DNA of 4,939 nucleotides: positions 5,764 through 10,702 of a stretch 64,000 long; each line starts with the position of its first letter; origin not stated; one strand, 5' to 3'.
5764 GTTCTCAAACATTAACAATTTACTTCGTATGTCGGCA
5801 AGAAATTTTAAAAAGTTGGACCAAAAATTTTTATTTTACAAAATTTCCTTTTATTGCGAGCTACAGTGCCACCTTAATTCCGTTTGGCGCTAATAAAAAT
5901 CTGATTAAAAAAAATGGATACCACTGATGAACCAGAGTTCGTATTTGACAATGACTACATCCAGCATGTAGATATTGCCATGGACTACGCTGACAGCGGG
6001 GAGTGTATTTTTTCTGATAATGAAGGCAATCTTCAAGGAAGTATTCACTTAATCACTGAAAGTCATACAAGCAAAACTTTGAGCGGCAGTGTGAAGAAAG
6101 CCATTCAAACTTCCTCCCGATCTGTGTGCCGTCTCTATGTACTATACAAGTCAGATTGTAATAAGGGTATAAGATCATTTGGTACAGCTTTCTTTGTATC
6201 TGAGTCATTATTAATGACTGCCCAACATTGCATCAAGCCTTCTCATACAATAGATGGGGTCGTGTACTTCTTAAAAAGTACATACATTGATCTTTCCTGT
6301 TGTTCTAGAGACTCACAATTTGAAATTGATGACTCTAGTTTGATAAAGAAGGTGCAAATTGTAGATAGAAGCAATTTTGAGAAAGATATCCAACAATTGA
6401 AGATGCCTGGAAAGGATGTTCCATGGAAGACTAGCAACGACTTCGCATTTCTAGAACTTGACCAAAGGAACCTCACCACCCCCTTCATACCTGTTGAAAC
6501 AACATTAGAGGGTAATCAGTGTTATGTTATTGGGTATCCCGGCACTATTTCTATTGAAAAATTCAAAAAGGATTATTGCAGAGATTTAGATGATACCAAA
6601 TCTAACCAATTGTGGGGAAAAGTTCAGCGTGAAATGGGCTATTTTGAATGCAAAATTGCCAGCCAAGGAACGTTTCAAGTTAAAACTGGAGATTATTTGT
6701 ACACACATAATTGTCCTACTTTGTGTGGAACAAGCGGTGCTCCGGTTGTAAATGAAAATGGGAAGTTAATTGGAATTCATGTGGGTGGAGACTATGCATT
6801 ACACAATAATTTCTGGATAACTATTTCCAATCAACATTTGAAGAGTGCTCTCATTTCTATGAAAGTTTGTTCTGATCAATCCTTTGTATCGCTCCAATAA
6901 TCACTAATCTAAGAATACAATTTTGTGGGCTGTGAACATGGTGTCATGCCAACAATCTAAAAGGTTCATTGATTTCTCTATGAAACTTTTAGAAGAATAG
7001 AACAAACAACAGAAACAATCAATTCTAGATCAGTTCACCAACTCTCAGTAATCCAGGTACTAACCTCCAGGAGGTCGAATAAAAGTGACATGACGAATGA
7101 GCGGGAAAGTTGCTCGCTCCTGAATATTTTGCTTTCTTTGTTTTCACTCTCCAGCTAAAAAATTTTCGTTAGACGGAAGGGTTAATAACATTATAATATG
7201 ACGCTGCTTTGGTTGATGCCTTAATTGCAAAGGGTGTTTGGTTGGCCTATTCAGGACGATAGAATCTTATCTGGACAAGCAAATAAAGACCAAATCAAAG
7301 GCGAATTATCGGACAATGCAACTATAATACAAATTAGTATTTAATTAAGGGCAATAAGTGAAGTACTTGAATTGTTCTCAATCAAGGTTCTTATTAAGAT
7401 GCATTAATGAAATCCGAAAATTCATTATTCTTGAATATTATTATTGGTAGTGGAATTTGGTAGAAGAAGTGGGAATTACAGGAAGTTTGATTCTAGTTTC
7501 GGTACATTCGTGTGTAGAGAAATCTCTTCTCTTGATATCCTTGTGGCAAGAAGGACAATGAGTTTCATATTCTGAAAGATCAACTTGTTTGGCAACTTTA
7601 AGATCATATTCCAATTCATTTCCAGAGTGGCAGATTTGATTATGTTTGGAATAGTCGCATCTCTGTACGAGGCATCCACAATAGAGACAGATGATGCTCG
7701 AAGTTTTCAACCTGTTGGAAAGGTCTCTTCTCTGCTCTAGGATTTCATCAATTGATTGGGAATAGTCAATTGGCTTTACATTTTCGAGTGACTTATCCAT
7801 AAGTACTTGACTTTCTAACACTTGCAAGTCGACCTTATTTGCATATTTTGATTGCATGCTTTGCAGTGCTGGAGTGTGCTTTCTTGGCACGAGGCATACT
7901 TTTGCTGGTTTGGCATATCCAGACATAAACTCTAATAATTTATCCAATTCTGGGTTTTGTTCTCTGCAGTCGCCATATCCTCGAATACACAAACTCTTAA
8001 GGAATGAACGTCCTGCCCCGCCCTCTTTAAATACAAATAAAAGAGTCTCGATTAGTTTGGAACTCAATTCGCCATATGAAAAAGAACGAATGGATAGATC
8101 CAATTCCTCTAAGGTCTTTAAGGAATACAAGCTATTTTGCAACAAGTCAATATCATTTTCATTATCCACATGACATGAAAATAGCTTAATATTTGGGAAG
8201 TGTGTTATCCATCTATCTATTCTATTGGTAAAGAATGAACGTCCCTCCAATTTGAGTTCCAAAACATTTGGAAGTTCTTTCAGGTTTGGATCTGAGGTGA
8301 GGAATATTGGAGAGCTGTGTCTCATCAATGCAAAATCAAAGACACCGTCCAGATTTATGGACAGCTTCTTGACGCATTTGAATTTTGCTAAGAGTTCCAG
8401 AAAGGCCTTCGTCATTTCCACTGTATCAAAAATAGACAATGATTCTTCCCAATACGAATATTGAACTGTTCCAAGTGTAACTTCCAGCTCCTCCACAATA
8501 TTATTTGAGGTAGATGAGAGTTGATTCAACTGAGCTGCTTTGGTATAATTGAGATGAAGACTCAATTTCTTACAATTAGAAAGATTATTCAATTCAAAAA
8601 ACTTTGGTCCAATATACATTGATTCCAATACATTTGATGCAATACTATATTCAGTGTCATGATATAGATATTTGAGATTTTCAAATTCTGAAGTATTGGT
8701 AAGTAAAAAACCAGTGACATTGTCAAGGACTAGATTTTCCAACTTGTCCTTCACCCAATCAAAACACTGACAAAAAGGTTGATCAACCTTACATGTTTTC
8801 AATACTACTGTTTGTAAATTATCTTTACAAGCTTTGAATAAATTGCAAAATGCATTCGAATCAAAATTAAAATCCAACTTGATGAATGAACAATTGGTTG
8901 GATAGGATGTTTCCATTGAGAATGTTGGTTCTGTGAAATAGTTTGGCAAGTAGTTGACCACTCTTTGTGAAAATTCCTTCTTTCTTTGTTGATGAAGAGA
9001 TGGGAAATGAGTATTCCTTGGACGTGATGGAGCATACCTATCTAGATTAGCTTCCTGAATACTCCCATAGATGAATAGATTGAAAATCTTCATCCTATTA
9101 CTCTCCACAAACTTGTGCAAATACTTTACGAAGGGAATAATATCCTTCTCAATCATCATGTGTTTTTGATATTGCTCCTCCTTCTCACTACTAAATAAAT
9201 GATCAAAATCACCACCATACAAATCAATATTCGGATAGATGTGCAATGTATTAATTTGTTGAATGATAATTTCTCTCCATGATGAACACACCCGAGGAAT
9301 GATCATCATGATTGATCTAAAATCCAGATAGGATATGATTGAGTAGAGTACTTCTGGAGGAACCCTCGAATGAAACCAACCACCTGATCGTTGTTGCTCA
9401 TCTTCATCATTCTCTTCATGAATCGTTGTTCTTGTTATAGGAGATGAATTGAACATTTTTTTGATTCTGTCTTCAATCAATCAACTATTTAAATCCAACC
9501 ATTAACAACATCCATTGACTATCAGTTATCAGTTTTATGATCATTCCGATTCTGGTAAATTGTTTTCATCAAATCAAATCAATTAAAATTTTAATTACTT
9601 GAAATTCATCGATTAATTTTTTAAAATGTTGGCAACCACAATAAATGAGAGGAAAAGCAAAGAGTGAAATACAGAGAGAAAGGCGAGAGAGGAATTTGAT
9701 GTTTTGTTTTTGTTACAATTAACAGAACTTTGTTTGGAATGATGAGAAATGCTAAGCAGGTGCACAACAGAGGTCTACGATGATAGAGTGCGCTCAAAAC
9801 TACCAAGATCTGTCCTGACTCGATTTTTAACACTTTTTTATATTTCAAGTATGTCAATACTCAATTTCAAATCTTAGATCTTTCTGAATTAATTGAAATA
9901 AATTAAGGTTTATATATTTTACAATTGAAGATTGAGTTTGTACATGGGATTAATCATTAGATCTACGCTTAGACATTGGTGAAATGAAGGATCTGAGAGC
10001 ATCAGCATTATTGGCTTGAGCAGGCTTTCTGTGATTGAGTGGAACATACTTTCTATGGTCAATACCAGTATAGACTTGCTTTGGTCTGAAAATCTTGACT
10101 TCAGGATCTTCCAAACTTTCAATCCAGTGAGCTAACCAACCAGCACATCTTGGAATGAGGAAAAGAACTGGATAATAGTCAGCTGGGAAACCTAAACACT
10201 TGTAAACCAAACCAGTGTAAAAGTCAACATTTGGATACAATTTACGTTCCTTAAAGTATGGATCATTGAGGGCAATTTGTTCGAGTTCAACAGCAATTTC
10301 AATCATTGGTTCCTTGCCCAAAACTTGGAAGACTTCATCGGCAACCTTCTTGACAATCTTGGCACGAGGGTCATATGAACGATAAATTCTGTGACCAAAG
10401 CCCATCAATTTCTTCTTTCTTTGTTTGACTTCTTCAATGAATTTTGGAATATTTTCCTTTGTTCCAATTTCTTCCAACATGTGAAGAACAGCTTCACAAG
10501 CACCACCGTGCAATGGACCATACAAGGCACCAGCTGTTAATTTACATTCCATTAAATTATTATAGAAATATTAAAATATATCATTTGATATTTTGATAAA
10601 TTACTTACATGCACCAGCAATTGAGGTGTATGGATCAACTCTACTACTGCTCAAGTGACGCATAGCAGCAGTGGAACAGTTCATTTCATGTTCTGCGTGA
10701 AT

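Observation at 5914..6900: Bacterial-type (V8/Spl-like) S1 serine protease, intron-less and without a signal peptide: horizontal-transfer candidate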

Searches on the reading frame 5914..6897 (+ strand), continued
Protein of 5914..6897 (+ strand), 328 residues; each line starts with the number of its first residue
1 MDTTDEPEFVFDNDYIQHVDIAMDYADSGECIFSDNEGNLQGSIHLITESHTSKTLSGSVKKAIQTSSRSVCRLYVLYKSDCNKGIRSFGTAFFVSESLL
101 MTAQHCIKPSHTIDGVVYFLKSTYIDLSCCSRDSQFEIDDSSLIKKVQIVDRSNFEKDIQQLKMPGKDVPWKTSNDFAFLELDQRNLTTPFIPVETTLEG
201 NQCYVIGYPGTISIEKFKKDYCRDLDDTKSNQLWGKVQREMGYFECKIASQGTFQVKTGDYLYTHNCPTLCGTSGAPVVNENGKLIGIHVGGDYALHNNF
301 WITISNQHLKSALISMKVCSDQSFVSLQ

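Call 72: search_protein_families(library=padloc, proteins=[L056:5701-7674:+, L048:5713-7746:+, L072:5641-8493:+, L010:5716-8484:+, L020:5698-6684:+], max_evalue=0.0001)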
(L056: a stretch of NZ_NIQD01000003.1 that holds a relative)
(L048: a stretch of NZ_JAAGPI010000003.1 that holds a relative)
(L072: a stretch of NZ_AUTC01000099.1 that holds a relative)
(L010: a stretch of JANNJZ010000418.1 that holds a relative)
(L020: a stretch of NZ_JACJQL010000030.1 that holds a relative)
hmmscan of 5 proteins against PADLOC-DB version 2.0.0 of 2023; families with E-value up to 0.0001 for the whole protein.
L056:5701-7674:+ (658 aa): 3 families
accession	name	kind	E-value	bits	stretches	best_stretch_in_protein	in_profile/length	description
PDLC03010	nacht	-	7.3e-13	46.4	1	91-340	88-365/378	-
PDLC02960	RT-Protease_XI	-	1.3e-07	29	1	141-346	341-504/506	single gene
PDLC02959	RT-Protease_XI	-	1.4e-06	25.5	1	141-346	343-508/510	single gene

L048:5713-7746:+ (678 aa): 2 families
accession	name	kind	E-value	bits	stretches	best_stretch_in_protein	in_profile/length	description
PDLC03010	nacht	-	5.5e-15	53.4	1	59-309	96-373/378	-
PDLC02960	RT-Protease_XI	-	5.7e-05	20.3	1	107-303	348-500/506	single gene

L072:5641-8493:+ (951 aa): 4 families
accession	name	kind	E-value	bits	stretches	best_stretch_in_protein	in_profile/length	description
PDLC02960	RT-Protease_XI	-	5.8e-08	30.1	1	150-351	347-504/506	single gene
PDLC02614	DrmC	-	4.2e-07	27.9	1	856-902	98-144/153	DrmC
PDLC02959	RT-Protease_XI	-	2.2e-06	24.9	1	152-344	349-501/510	single gene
PDLC03922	MkoB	-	3.6e-06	24.5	1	786-899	486-592/610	-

L010:5716-8484:+ (923 aa): 6 families
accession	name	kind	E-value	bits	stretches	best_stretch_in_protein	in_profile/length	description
PDLC02614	DrmC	-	8.3e-13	46.4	1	777-875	49-143/153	DrmC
PDLC03010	nacht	-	8.2e-10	36.4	1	77-327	97-372/378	-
PDLC02588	DrmC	-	3.9e-06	24.7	0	828-872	189-233/256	DrmC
PDLC02960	RT-Protease_XI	-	1.1e-05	22.7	1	122-326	343-504/506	single gene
PDLC02901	DpdK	-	5.3e-05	21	0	760-873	54-159/173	DpdK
PDLC03924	MkoC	-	8.8e-05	18.7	0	777-878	1025-1128/1136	-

L020:5698-6684:+ (329 aa): 4 families
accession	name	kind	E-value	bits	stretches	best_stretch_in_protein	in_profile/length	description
PDLC03010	nacht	-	3.1e-16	57.5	1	59-322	82-368/378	-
PDLC02960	RT-Protease_XI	-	3.6e-09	34.1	1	96-323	325-502/506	single gene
PDLC02959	RT-Protease_XI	-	1.3e-07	28.9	1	113-323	344-506/510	single gene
PDLC04593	PDC-M35A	-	1.9e-05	22.5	0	103-312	5-185/216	-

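Call 84: find_encoding_contigs(protein=P0023, flank=10000, max_places=1)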
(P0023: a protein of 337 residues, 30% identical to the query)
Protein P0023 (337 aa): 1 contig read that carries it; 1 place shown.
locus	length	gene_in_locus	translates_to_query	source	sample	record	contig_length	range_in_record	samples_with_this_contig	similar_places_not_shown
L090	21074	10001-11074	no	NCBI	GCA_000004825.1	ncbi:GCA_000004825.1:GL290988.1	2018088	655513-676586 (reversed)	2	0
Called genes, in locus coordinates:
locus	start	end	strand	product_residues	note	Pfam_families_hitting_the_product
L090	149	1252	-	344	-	-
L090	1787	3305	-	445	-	-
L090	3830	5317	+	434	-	PF13365:Trypsin_2 (faint)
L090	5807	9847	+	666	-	PF13365:Trypsin_2 (weak)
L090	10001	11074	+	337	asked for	PF13365:Trypsin_2 (weak)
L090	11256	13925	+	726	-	PF00089:Trypsin (faint), PF13365:Trypsin_2 (weak)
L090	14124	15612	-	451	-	-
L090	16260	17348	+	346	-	PF00089:Trypsin (faint), PF13365:Trypsin_2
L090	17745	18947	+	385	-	PF00089:Trypsin (faint), PF13365:Trypsin_2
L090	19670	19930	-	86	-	-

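Call 85: find_encoding_contigs(protein=P0003, flank=10000, max_places=1)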
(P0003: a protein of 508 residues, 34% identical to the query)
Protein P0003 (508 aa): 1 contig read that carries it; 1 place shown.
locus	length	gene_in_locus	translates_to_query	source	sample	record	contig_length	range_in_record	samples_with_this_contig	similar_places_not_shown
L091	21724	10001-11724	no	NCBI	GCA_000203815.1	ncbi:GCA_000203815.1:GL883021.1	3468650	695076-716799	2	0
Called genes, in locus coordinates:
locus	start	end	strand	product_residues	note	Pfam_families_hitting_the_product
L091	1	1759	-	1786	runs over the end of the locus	PF00307:CH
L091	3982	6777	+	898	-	-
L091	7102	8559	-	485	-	-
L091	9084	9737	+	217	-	-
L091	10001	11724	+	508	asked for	-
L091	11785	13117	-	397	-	PF01734:Patatin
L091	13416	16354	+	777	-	PF13365:Trypsin_2 (faint)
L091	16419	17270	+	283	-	PF13365:Trypsin_2 (weak)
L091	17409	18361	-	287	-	-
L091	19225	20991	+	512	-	PF18752:DAAD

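Call 86: find_encoding_contigs(protein=P0013, flank=10000, max_places=1)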
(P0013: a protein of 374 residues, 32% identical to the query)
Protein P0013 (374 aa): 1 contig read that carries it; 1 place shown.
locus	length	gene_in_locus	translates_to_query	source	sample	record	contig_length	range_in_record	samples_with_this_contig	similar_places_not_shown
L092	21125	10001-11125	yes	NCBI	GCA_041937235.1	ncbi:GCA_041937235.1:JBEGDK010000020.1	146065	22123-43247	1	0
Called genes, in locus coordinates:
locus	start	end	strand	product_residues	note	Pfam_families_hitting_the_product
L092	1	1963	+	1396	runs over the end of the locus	PF10433:Beta-prop_RSE1_1st, PF23726:Beta-prop_RSE1_2nd, PF03178:CPSF_A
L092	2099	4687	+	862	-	PF00646:F-box, PF00515:TPR_1 (faint), PF07719:TPR_2 (faint), PF13181:TPR_8 (faint), PF13414:TPR_11 (faint), PF13428:TPR_14 (faint), PF13432:TPR_16 (faint)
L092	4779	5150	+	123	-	PF09360:zf-CDGSH (weak)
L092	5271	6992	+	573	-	PF01866:Diphthamide_syn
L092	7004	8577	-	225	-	PF25390:WD40_RLD, PF13540:RCC1_2 (faint)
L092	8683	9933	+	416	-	-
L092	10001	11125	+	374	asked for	PF13365:Trypsin_2 (weak)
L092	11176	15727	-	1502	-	PF12796:Ank_2, PF12796:Ank_2, PF13637:Ank_4, PF12796:Ank_2, PF13637:Ank_4, PF00023:Ank, PF12796:Ank_2, PF13637:Ank_4, +11 more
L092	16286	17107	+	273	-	PF01151:ELO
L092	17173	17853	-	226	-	-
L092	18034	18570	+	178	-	-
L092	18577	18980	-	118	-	-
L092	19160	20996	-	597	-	PF02219:MTHFR, PF21895:MTHFR_C, PF21897:DUF6919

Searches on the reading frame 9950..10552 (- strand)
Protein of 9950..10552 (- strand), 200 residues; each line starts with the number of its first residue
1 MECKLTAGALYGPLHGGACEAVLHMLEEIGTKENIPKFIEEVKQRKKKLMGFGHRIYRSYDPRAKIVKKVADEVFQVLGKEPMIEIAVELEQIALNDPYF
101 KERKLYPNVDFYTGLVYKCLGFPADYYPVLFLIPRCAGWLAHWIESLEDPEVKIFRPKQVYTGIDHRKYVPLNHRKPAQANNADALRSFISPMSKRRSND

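Call 31: search_protein_families(library=pfam, proteins=[window:9950-10552:-], max_evalue=0.001)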
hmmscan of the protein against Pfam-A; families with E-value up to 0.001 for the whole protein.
window:9950-10552:- (200 aa): 1 family
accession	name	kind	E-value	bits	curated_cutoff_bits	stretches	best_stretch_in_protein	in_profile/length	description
PF00285.26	Citrate_synt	-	2.1e-61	208.4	27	1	8-158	208-357/357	Citrate synthase, C-terminal domain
